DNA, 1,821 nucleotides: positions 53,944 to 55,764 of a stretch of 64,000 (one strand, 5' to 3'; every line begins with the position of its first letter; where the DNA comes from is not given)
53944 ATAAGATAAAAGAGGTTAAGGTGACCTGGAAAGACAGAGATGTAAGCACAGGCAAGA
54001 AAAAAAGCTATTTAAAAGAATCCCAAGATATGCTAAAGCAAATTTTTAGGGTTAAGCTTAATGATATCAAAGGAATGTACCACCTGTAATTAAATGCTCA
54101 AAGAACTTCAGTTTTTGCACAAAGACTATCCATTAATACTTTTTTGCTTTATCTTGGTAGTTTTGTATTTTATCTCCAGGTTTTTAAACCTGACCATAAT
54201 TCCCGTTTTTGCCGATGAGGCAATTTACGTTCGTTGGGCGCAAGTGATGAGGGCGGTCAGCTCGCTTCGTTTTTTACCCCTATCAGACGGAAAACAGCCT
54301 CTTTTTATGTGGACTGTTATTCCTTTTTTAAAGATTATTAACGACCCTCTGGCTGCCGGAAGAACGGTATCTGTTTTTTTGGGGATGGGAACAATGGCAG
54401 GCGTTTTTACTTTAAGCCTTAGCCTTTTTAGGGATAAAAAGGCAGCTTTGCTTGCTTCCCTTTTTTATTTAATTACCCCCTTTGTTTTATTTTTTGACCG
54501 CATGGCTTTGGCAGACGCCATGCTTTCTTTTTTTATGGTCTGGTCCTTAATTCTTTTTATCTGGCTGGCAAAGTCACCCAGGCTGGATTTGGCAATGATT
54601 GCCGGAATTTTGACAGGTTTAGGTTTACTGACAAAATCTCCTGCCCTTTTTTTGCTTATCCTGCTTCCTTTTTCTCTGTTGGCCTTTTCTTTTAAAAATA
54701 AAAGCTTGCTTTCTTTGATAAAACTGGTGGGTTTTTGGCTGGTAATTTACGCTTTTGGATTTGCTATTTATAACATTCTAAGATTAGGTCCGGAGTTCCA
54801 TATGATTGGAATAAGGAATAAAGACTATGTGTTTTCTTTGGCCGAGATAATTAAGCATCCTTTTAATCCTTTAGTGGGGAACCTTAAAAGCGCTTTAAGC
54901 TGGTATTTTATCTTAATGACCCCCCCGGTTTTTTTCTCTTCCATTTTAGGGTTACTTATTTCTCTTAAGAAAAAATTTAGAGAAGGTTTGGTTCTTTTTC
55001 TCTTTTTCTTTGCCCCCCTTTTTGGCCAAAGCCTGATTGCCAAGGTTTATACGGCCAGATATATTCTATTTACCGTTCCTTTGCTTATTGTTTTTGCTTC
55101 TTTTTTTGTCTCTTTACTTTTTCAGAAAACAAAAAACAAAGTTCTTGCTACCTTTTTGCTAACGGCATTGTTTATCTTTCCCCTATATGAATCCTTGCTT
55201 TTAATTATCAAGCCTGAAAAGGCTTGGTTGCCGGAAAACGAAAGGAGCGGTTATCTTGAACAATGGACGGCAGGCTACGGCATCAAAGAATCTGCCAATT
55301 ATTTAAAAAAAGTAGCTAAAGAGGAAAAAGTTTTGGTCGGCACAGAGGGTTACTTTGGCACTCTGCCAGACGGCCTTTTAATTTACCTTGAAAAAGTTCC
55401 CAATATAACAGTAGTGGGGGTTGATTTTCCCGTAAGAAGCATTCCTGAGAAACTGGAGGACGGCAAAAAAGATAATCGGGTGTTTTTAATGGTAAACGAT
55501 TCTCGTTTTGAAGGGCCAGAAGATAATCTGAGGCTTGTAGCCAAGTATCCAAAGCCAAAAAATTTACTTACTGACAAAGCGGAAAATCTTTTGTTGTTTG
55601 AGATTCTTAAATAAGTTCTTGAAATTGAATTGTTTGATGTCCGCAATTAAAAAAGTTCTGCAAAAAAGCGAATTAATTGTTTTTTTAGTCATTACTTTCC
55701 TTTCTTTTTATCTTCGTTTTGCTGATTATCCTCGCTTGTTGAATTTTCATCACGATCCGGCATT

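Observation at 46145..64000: Dense glycosylation island: four Dpm1-like GT2 synthases interleaved with about nine GT-C-like membrane glycosyltransferases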

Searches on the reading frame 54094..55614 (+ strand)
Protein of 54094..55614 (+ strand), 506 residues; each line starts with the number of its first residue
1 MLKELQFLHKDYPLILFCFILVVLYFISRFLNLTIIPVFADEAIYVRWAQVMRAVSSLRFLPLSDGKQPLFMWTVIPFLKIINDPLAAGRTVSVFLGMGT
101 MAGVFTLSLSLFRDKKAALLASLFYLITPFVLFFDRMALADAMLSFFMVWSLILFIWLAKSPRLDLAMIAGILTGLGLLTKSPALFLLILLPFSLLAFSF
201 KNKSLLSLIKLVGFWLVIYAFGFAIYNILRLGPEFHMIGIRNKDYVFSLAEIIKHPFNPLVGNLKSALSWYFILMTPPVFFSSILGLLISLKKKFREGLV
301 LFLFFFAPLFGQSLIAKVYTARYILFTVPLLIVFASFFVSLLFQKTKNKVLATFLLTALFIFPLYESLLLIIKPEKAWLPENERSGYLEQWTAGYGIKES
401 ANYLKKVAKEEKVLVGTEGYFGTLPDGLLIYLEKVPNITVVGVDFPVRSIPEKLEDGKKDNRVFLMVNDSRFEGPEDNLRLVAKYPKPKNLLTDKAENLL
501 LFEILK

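Call 4: search_protein_families(library=pfam, proteins=[window:54094-55614:+], max_evalue=0.01)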
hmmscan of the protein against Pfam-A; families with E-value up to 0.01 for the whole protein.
window:54094-55614:+ (506 aa): 2 families
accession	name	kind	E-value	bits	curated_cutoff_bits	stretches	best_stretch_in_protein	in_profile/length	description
PF02366.24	PMT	-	8.8e-11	42.3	22.7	1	66-221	61-223/245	Dolichyl-phosphate-mannose-protein mannosyltransferase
PF13231.12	PMT_2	-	3.9e-10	40.6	26.1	1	69-220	4-153/160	Dolichyl-phosphate-mannose-protein mannosyltransferase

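Call 15: search_protein_families(library=ncbifam, proteins=[window:54094-55614:+], max_evalue=0.01)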
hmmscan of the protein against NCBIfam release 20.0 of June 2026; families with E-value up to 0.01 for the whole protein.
window:54094-55614:+ (506 aa): 2 families
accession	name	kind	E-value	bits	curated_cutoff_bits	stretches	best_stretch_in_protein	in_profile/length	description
TIGR03663.1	TIGR03663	subfamily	1.9e-05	23.9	126.25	1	18-202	4-183/435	flippase activity-associated protein Agl23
NF046093.1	AZOBR_p60025_fam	subfamily_domain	0.004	16.4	150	1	92-197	115-213/232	AZOBR_p60025 family cell surface glycopolymer formation protein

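Call 38: search_solved_structures(query=A3, max_evalue=1)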
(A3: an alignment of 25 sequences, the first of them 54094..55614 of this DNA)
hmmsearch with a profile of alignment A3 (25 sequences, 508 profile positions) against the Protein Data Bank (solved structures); distinct sequences matched with E-value up to 1: 0.
